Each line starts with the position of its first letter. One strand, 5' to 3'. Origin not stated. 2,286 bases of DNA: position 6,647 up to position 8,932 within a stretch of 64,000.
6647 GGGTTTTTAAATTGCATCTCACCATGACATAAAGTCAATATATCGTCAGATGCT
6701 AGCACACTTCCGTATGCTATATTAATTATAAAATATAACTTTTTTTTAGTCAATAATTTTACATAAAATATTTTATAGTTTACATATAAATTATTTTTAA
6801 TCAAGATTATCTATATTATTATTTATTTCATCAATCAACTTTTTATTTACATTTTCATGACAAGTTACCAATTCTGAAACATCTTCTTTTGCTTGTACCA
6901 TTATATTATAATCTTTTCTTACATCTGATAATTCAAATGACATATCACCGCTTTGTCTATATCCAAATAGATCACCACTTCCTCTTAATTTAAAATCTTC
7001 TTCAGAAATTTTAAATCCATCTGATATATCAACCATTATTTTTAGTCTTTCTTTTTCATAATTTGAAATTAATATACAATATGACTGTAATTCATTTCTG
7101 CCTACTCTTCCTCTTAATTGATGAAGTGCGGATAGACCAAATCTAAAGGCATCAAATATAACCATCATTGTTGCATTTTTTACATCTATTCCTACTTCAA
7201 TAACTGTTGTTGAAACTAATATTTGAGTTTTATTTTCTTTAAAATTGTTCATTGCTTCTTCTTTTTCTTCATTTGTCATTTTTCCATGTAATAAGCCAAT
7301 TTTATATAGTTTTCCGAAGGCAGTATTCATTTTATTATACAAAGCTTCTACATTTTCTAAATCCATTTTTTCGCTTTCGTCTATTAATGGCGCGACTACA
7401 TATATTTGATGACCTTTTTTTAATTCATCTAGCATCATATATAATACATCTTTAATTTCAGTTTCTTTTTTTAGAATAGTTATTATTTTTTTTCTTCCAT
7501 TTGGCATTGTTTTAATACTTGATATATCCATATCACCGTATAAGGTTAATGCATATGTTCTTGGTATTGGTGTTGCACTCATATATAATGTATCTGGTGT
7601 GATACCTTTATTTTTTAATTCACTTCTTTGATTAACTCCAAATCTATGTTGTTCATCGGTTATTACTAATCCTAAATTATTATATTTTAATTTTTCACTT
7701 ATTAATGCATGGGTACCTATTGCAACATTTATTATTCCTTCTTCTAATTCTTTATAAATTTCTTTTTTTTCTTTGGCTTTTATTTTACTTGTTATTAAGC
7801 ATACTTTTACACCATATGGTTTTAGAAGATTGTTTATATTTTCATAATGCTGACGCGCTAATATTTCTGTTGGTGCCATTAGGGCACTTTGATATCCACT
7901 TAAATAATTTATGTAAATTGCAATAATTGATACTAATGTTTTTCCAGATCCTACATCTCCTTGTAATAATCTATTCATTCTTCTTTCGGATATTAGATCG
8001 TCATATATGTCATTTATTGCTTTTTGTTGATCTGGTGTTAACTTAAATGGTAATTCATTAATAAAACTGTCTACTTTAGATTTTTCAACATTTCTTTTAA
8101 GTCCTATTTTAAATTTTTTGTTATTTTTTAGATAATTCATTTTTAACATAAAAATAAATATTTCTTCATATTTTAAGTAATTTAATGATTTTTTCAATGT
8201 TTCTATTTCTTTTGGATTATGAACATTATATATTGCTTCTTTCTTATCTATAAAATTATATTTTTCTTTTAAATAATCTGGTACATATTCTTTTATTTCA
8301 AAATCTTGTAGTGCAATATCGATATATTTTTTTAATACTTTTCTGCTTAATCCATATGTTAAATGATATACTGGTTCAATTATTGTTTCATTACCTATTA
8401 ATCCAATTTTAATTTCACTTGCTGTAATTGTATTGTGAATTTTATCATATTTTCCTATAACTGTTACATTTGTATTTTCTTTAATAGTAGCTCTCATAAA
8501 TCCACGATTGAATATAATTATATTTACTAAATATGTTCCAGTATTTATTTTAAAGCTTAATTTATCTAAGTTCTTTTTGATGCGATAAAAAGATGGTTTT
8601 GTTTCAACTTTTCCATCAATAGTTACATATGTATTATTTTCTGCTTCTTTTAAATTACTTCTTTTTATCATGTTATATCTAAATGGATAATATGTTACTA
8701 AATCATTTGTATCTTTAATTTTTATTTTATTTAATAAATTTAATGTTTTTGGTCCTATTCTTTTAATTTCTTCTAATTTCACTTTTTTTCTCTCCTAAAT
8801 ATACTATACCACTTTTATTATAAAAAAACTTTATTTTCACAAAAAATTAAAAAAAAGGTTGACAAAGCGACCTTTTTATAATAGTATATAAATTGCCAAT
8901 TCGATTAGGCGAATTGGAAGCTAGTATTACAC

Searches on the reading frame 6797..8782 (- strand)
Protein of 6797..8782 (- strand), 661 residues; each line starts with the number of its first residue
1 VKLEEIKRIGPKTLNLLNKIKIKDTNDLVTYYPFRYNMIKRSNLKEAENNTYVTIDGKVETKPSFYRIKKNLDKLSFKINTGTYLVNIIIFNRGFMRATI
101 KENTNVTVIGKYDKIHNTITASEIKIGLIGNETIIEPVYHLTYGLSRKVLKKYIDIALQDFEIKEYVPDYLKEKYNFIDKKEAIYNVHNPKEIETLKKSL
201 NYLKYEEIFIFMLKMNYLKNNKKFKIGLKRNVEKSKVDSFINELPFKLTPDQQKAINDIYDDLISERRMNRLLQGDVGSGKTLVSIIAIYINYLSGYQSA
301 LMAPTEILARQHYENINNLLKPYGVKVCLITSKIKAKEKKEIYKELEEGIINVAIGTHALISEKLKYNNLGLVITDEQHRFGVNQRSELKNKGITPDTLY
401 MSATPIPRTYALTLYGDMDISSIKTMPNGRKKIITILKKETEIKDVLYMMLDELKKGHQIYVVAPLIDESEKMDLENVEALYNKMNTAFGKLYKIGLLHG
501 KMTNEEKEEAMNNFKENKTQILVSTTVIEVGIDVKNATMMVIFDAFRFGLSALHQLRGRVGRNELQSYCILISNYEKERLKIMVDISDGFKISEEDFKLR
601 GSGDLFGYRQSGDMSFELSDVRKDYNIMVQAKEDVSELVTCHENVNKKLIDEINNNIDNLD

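Call 57: find_encoding_contigs(protein=window:6797-8782:-, flank=3000, max_places=4)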
Protein window:6797-8782:- (661 aa): 1 contig read that carries it; 1 place shown.
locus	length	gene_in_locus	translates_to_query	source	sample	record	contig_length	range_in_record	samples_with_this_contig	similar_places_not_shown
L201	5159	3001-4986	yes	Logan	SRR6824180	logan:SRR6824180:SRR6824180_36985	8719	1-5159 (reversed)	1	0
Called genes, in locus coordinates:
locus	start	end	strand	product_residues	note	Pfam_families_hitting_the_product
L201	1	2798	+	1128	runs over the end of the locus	PF01855:POR_N, PF17147:PFOR_II, PF01558:POR, PF00037:Fer4 (faint), PF12837:Fer4_6 (faint), PF12838:Fer4_7 (faint), PF13187:Fer4_9 (faint), PF02775:TPP_enzyme_C, +4 more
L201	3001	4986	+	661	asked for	PF17191:RecG_wedge, PF04851:ResIII, PF00270:DEAD, PF07517:SecA_DEAD, PF00271:Helicase_C, PF22590:Cas3-like_C_2 (weak), PF19833:RecG_dom3_C (weak)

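Call 66: search_protein_families(library=pfam, proteins=[window:6797-8782:-], max_evalue=0.00001)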
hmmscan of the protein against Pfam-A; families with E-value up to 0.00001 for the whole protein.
window:6797-8782:- (661 aa): 7 families
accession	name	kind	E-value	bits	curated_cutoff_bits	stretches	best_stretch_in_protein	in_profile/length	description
PF00270.35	DEAD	-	2.6e-27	96.1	26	1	249-409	1-163/167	DEAD/DEAH box helicase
PF00271.37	Helicase_C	-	3.8e-25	88.7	23.5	1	449-563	8-109/110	Helicase conserved C-terminal domain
PF04851.21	ResIII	-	6.7e-15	55.8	22.5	1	246-405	2-162/164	Type III restriction enzyme, res subunit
PF19833.4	RecG_dom3_C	-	3.2e-09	37.1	26.8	1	587-648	2-64/87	ATP-dependent DNA helicase RecG, domain 3, C-terminal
PF17191.10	RecG_wedge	-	4.4e-09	36.6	23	1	6-155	5-156/162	RecG wedge domain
PF07517.20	SecA_DEAD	-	1.4e-08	34.8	24.6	1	277-344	99-166/290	SecA DEAD-like domain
PF22590.2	Cas3-like_C_2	-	3.8e-08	34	27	1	477-564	14-105/106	CRISPR-associated nuclease/helicase Cas3, C-terminal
